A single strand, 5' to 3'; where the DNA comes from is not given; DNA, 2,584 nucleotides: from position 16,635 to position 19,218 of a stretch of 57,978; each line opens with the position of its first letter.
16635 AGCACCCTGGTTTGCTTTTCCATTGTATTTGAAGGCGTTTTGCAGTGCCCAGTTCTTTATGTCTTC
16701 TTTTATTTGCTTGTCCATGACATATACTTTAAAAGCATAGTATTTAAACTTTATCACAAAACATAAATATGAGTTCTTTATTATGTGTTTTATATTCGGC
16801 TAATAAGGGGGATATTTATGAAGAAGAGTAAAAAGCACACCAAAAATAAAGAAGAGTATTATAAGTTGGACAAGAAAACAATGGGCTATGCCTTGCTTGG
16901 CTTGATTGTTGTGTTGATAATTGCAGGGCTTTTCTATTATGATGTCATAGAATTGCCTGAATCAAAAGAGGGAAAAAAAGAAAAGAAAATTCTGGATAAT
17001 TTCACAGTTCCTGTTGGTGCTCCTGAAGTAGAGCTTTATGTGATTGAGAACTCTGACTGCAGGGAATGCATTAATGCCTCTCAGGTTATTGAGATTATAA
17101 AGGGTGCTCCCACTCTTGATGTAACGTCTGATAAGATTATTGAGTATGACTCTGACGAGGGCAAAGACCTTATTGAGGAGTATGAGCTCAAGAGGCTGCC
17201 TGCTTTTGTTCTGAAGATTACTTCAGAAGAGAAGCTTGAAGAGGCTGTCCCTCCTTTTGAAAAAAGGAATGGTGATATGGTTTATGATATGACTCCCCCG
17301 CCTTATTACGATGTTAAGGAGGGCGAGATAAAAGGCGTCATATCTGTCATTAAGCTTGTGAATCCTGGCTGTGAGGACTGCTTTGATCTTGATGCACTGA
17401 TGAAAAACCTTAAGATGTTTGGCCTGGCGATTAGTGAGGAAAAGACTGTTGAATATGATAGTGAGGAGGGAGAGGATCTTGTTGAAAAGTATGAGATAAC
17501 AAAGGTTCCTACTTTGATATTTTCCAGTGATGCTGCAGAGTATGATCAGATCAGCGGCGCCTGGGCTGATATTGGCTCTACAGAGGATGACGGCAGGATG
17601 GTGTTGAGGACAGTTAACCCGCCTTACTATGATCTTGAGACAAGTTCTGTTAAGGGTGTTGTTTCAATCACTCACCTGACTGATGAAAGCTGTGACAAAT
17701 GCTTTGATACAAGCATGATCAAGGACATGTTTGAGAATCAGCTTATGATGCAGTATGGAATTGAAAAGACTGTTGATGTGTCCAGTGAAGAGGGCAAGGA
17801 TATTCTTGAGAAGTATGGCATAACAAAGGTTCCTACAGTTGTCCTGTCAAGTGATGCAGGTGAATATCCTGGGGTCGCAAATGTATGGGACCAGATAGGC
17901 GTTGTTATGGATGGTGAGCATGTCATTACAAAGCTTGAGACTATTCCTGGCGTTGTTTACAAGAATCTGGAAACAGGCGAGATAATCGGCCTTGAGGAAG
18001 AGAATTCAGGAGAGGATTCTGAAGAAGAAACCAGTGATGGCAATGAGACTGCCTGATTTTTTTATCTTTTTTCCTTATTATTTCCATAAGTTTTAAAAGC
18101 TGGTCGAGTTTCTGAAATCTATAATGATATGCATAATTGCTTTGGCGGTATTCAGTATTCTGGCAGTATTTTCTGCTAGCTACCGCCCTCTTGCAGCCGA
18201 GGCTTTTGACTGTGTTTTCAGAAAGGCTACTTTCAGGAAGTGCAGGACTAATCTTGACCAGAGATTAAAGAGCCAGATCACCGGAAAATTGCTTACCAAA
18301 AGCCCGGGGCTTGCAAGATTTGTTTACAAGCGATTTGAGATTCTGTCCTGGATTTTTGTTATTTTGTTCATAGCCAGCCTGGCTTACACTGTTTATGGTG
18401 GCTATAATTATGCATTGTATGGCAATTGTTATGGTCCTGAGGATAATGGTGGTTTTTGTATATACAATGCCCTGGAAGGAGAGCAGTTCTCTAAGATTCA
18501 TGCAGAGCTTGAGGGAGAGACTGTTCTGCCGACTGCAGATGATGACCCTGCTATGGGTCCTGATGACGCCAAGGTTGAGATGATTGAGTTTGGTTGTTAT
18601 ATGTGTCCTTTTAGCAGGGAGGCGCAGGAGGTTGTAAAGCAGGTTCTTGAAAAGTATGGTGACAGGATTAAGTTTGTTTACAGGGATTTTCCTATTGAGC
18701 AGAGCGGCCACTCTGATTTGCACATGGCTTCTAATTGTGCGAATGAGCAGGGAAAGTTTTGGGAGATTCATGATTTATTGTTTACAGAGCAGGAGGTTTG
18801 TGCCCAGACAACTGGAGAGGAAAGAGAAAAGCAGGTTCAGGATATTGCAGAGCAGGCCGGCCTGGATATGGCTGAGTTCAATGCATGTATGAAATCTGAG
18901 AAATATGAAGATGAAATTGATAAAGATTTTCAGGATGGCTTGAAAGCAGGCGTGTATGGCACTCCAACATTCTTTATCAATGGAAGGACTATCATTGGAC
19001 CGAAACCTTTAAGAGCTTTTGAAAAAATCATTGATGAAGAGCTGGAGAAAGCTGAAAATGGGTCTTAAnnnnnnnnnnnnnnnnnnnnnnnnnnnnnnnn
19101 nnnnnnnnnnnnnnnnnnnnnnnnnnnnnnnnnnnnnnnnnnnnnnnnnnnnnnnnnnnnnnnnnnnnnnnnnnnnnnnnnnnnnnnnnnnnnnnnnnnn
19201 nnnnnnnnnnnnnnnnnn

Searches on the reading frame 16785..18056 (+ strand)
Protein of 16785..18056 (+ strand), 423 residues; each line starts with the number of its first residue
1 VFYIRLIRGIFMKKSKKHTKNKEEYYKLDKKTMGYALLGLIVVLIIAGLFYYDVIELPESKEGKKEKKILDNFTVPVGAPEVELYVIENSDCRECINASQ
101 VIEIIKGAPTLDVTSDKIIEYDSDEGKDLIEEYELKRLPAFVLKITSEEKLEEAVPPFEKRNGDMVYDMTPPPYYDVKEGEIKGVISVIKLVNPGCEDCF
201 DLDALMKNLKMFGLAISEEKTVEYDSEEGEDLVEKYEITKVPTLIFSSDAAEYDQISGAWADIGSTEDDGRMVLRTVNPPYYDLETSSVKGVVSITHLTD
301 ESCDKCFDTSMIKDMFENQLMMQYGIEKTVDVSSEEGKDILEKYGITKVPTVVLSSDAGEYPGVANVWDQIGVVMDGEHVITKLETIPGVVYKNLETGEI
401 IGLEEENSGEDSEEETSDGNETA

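Call 92: search_protein_families(library=pfam, proteins=[window:16785-18056:+], max_evalue=0.001)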
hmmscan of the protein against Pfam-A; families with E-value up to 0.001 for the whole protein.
window:16785-18056:+ (423 aa): 4 families
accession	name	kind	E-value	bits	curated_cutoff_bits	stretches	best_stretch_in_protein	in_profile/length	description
PF13192.12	Thioredoxin_3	-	1.9e-07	31.4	24.8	0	189-245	3-54/76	Thioredoxin domain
PF00085.26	Thioredoxin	-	2.5e-07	31.1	23.5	0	188-259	22-91/103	Thioredoxin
PF13098.12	Thioredoxin_2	-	6.1e-07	30.2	27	0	195-260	16-95/104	Thioredoxin-like domain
PF13905.12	Thioredoxin_8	-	1.5e-05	25.7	27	0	212-245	57-86/94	Thioredoxin-like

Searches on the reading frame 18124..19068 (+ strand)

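Call 92: search_protein_families(library=pfam, proteins=[window:18124-19068:+], max_evalue=0.001)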
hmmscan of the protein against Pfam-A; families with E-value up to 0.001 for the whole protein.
window:18124-19068:+ (314 aa): 3 families
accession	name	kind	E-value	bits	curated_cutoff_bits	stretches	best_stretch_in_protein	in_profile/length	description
PF13462.12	Thioredoxin_4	-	5.9e-29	101.8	23.2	1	139-305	3-165/165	Thioredoxin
PF01323.26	DSBA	-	2.8e-21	76.6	25.6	2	205-303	98-190/191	DSBA-like thioredoxin domain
PF13192.12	Thioredoxin_3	-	0.00034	21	24.8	0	249-289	31-59/76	Thioredoxin domain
